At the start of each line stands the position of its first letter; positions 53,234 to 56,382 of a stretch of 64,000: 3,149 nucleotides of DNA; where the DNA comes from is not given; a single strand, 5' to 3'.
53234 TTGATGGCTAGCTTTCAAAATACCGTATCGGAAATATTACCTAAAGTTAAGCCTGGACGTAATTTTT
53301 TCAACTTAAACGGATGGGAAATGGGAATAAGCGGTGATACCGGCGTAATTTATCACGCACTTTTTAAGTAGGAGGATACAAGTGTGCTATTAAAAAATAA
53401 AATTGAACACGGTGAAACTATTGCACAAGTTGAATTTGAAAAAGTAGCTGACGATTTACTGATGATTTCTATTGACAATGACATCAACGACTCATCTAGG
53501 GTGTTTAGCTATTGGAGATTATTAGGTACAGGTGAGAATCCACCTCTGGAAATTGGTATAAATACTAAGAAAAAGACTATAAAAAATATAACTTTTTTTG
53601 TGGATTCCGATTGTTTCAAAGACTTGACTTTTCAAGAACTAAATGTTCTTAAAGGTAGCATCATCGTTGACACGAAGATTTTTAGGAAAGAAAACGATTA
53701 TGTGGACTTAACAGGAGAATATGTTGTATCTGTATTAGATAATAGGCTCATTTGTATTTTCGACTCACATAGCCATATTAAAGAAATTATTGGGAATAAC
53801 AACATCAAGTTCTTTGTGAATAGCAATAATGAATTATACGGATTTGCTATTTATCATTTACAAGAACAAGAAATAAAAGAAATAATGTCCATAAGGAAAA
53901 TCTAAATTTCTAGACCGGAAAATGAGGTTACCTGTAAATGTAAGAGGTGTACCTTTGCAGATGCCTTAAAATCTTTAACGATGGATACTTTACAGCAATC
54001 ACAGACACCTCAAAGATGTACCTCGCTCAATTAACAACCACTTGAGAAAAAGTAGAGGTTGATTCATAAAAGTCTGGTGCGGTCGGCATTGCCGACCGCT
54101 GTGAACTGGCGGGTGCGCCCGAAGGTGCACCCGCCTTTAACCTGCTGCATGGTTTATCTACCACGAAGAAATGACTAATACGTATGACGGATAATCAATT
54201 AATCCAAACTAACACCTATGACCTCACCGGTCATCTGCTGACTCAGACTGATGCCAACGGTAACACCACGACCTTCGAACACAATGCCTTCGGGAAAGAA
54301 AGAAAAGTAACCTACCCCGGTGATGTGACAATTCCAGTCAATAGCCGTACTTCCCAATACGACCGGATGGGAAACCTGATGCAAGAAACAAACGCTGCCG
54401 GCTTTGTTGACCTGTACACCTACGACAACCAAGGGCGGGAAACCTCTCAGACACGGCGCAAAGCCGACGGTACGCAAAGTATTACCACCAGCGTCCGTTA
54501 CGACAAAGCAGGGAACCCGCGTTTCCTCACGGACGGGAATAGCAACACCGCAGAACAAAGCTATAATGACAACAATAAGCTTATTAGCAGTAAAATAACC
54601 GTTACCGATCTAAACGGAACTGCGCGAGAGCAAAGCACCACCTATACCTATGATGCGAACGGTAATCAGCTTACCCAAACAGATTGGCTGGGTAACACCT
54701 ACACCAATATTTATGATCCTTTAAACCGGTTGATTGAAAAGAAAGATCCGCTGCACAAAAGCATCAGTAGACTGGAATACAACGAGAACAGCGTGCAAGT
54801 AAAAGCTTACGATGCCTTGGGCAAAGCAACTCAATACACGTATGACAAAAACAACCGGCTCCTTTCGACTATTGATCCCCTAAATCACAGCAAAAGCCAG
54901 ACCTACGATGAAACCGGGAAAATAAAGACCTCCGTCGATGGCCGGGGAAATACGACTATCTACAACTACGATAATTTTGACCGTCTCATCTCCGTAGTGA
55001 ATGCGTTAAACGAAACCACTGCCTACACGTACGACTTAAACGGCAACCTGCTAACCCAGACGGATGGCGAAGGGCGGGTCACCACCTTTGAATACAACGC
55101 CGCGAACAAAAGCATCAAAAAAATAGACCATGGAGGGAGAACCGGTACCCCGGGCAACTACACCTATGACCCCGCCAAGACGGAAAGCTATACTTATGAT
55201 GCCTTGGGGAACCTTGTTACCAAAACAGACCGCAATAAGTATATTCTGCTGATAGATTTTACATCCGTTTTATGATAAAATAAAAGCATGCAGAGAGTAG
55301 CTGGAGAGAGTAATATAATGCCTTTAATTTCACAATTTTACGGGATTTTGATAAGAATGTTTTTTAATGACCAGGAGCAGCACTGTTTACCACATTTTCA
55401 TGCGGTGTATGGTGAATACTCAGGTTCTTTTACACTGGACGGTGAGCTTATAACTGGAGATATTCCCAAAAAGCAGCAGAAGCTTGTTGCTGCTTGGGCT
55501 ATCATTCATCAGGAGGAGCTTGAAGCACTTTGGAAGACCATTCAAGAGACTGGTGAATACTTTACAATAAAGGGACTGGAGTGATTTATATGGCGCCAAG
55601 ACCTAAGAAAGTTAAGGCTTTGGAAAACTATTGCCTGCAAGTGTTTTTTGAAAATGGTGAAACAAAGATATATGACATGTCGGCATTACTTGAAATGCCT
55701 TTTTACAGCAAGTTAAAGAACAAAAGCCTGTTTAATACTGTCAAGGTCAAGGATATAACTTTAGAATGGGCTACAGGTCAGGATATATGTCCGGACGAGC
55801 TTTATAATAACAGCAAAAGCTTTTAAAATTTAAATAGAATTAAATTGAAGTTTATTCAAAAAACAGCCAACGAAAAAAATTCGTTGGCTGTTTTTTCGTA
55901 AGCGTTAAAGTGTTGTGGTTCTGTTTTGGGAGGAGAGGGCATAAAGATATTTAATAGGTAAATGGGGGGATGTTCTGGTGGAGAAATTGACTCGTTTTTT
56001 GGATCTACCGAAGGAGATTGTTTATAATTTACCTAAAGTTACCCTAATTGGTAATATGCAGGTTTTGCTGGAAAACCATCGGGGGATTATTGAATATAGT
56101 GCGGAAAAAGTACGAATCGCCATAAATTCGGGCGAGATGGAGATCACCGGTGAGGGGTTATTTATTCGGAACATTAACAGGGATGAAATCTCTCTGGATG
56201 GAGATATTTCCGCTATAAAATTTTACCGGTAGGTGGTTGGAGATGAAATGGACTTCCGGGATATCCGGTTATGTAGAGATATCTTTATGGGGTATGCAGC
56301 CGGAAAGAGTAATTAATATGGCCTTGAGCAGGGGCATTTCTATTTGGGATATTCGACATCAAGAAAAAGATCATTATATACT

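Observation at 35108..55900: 20.8-kb accessory insertion splits the conserved nfeD-floA-yqfB | yqfC-yqfD gene order, with no mobility genes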

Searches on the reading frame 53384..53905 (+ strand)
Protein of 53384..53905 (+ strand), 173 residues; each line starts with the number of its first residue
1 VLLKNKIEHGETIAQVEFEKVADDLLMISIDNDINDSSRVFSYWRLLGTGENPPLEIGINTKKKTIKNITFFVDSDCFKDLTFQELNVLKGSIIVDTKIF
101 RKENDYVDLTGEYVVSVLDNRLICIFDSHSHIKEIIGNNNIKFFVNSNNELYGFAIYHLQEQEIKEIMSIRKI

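Call 4: search_protein_families(library=pfam, proteins=[window:53384-53905:+])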
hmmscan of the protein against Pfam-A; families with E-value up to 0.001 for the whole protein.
window:53384-53905:+ (173 aa): 0 families

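Call 21: find_encoding_contigs(protein=window:53384-53905:+, flank=10000, max_places=10)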
Protein window:53384-53905:+ (173 aa): 4 contigs read that carry it; 4 places shown.
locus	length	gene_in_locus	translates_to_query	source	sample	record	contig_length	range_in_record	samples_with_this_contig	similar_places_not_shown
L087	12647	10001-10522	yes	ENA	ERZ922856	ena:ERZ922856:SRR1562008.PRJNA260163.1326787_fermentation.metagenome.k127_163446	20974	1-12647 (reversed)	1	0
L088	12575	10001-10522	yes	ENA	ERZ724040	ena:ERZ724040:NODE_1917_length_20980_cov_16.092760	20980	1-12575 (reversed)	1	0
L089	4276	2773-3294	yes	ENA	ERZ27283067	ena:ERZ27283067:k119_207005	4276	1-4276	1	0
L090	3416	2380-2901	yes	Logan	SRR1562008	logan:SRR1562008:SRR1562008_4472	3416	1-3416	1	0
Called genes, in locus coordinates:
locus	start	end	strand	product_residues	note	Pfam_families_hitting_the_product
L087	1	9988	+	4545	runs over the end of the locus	-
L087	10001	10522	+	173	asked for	-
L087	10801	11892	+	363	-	-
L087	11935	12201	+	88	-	PF13711:DUF4160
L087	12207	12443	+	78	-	PF10387:DUF2442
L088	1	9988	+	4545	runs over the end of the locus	-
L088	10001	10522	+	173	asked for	-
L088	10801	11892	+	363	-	-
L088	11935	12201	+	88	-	PF13711:DUF4160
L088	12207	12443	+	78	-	PF10387:DUF2442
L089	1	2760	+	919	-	?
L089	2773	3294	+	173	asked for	-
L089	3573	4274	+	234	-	?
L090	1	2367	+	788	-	?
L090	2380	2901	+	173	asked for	-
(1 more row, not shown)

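Call 25: search_protein_families(library=pfam, max_evalue=1, proteins=[window:53384-53905:+])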
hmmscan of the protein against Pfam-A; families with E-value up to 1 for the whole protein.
window:53384-53905:+ (173 aa): 0 families

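Call 26: search_protein_families(library=ncbifam, max_evalue=0.01, proteins=[window:53384-53905:+])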
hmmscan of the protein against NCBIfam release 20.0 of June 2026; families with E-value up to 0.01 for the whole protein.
window:53384-53905:+ (173 aa): 0 families

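Call 54: search_solved_structures(query=window:53384-53902:+, max_evalue=10, show_alignments=1)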
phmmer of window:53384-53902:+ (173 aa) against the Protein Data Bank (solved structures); distinct sequences matched with E-value up to 10: 15.
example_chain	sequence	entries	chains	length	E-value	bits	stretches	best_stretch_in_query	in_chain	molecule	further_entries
5oqn_B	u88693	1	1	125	0.15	15.2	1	25-106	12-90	Condensin complex subunit 2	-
1cc3_A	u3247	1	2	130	0.97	12.6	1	4-76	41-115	PROTEIN (CUA AZURIN)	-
3u25_A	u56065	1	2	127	1.1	12.4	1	4-71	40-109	Azurin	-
7qrw_A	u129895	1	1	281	1.2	12.3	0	105-139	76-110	Isoform 4 of Tripartite motif-containing protein 3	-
2fta_A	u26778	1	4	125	1.3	12.2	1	4-72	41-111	Azurin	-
4hhg_A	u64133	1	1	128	1.3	12.2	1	4-72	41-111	Azurin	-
4ko5_A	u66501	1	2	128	1.3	12.1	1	4-72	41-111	Azurin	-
4koc_A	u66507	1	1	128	1.3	12.1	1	4-72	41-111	Azurin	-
4ko9_A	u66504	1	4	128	1.3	12.1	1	4-72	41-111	Azurin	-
4kob_A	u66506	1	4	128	1.5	12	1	4-64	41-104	Azurin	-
2ft6_A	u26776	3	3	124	1.5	12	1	4-72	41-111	Azurin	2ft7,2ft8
2xv0_A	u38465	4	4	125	1.6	11.9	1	4-72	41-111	AZURIN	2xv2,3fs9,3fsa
7b96_A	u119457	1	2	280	4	10.6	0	107-140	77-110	Isoform 2 of Tripartite motif-containing protein 2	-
7b2r_A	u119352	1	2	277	4.9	10.3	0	107-140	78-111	Tripartite motif-containing protein 2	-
7qrv_A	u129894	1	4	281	5.3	10.2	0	107-140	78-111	Tripartite motif-containing protein 2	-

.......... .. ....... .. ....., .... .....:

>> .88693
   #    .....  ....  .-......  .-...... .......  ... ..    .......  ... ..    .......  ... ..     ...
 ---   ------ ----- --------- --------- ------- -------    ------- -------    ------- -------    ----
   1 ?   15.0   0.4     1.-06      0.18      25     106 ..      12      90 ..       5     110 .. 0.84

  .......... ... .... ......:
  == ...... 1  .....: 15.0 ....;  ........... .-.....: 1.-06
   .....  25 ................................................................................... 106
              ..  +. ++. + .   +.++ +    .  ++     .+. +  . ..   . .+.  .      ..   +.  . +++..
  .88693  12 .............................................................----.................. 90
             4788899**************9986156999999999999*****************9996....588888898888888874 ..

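Call 83: find_homologous_proteins(query=window:53384-53902:+)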
Query window:53384-53902:+ (173 aa): 20 proteins with E <= 0.001 among 56 candidates.
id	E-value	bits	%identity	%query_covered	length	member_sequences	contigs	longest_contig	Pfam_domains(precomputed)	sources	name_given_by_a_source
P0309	3.7e-107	373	100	100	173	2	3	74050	-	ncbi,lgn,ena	-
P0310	1.0e-92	326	88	100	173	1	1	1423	-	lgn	-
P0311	2.7e-86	306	80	100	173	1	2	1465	-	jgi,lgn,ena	-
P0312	2.1e-85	303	80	100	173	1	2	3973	-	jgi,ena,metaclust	metaclust:\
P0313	4.0e-62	227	65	92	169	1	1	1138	-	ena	-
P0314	4.9e-61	223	58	98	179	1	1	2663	-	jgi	jgi:hypothetical protein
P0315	8.6e-61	223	61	98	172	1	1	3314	-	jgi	-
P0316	9.5e-61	222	58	98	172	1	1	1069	-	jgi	jgi:hypothetical protein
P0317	8.2e-59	216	59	98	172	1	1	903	-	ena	-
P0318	1.9e-58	215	58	90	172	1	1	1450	-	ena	-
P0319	1.9e-54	202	58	92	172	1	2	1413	-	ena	-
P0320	2.1e-53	199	59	98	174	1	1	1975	-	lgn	-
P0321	9.8e-49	183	55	98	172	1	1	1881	-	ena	-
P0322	3.4e-48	182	54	91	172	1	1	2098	-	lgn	-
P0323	6.4e-48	181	54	93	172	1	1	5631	-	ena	-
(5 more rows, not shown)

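Call 85: list_cluster_members(proteins=[P0309])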
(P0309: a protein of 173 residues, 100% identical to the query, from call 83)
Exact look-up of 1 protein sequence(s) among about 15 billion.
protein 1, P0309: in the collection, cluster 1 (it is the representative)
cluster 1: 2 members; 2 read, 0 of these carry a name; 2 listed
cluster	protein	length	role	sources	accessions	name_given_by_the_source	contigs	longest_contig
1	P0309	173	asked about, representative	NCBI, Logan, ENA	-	-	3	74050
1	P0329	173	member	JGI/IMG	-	-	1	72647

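Call 87: find_encoding_contigs(protein=P0309, flank=10000, max_places=6)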
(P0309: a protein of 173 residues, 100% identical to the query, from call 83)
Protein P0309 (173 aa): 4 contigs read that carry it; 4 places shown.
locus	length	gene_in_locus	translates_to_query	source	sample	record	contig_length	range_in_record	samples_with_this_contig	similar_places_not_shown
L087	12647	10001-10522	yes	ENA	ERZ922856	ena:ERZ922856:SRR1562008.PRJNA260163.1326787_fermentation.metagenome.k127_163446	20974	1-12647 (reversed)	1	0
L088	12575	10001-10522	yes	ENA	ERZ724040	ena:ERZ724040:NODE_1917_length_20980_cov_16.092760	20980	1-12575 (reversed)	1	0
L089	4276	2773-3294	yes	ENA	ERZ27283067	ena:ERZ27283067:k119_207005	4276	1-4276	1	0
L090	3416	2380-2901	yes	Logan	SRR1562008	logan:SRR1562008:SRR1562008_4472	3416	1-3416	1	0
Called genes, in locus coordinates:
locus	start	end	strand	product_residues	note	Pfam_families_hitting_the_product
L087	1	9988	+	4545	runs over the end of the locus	-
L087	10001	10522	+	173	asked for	-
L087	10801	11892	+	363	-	-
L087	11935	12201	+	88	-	PF13711:DUF4160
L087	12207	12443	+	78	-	PF10387:DUF2442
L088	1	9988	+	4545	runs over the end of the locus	-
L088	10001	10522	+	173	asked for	-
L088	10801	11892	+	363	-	-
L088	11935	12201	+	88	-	PF13711:DUF4160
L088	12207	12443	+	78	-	PF10387:DUF2442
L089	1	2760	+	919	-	?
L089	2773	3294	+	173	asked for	-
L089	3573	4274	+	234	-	?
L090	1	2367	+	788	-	?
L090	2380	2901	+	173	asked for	-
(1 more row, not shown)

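Call 90: predict_structure(alignment_id=A4)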
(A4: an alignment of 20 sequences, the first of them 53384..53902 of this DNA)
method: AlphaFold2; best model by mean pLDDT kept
length: 173 residues; sequences in the alignment: 20
mean_pLDDT: 91.2   pTM: 0.87
mean pLDDT of the five models: 91.2, 91.1, 90.5, 90.0, 82.2
residues with pLDDT >= 90: 133; 70-90: 38; 50-70: 2; < 50: 0
segments of 3 or more residues with pLDDT < 50: none
pLDDT, mean of each block of 10 residues (from residue 1): 92 93 94 87 88 92 94 93 83 94 91 92 88 92 95 95 94 71
secondary structure, 60 per line:
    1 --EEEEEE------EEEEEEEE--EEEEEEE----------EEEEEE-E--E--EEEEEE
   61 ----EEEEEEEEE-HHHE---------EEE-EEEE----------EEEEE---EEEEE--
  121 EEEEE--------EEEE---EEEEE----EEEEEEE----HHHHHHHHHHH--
elements in order: E3-8 E15-22 E25-31 E42-47 E55-60 E65-73 E88-90 E92-95 E106-110 E114-118 E121-125 E134-137 E141-145 E150-156 H161-171

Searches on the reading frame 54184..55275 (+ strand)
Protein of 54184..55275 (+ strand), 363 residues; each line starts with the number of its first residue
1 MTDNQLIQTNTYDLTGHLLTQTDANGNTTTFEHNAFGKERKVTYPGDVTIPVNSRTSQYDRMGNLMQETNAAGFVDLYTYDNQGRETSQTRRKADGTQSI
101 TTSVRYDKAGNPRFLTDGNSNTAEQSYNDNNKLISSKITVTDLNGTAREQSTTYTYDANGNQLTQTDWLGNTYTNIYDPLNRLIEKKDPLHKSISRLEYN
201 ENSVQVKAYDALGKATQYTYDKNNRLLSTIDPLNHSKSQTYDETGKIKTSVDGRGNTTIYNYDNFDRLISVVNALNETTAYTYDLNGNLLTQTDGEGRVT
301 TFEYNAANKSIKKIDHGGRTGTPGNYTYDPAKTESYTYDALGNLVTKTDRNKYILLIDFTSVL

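Call 4: search_protein_families(library=pfam, proteins=[window:54184-55275:+])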
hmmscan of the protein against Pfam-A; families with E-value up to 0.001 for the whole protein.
window:54184-55275:+ (363 aa): 1 family
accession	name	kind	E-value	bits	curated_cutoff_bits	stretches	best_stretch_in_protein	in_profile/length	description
PF05593.20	RHS_repeat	-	6.6e-50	167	22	7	12-47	1-36/38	RHS Repeat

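Call 25: search_protein_families(library=pfam, max_evalue=1, proteins=[window:54184-55275:+])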
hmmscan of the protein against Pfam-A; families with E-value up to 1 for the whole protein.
window:54184-55275:+ (363 aa): 4 families
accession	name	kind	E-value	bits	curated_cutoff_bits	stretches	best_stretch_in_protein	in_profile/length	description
PF05593.20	RHS_repeat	-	6.6e-50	167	22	9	12-47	1-36/38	RHS Repeat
PF07661.19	MORN_2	-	0.0021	18.5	29.6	0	237-248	4-15/22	MORN repeat variant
PF07356.17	DUF1481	-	0.24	11.6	25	1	79-174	42-129/186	Protein of unknown function (DUF1481)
PF11810.13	DUF3332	-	0.54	10.3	25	0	191-259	92-160/170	Domain of unknown function (DUF3332)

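Call 26: search_protein_families(library=ncbifam, max_evalue=0.01, proteins=[window:54184-55275:+])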
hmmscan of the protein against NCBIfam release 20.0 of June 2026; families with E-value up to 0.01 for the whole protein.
window:54184-55275:+ (363 aa): 2 families
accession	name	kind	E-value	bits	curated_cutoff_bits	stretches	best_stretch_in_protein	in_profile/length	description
TIGR01643.1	YD_repeat_2x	repeat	8.4e-34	114.7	15.8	5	262-303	1-42/42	YD repeat-containing protein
NF041261.1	RHS_core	equivalog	7e-19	67.2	2000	1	7-315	428-718/1261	RHS element core protein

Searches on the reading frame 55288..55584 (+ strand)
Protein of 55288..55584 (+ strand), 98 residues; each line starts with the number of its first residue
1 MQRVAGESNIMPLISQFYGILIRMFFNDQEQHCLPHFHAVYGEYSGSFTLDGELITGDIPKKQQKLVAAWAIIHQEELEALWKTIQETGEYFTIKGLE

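Call 4: search_protein_families(library=pfam, proteins=[window:55288-55584:+])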
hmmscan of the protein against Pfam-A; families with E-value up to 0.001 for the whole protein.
window:55288-55584:+ (98 aa): 1 family
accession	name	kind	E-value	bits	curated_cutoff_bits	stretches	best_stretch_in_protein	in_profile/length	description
PF13711.11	DUF4160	-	6e-20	71.6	23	1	19-83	1-65/65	Domain of unknown function (DUF4160)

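Call 19: find_encoding_contigs(protein=window:55288-55584:+, flank=10000, max_places=10)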
Protein window:55288-55584:+ (98 aa): no gene with exactly this product is on record in the collection.

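Call 26: search_protein_families(library=ncbifam, max_evalue=0.01, proteins=[window:55288-55584:+])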
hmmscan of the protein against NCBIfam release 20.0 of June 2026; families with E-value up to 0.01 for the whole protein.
window:55288-55584:+ (98 aa): 1 family
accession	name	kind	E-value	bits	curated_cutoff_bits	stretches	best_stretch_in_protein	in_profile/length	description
NF048015.1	toxin_DhiT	equivalog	2.1e-21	76.3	100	1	11-86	1-77/84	type II toxin-antitoxin system toxin DhiT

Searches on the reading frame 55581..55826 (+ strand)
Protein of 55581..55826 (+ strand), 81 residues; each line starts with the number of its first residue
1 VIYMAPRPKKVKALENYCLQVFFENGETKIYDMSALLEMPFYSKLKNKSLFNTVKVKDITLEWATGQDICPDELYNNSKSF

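Call 4: search_protein_families(library=pfam, proteins=[window:55581-55826:+])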
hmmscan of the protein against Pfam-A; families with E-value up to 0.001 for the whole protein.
window:55581-55826:+ (81 aa): 1 family
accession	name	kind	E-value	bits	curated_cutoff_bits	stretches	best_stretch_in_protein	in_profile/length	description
PF10387.14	DUF2442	-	9.4e-15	55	23.9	1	9-79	2-71/72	Protein of unknown function (DUF2442)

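Call 26: search_protein_families(library=ncbifam, max_evalue=0.01, proteins=[window:55581-55826:+])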
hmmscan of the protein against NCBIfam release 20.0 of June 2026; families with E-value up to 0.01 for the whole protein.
window:55581-55826:+ (81 aa): 0 families

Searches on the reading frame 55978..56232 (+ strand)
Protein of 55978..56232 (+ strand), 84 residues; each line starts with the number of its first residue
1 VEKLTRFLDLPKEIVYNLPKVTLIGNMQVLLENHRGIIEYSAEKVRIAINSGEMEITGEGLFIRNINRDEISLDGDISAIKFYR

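Call 4: search_protein_families(library=pfam, proteins=[window:55978-56232:+])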
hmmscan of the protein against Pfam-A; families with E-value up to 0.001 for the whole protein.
window:55978-56232:+ (84 aa): 1 family
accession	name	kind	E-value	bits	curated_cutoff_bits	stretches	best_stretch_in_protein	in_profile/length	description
PF07873.16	YabP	-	1e-19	70.5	27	1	19-82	1-64/64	YabP family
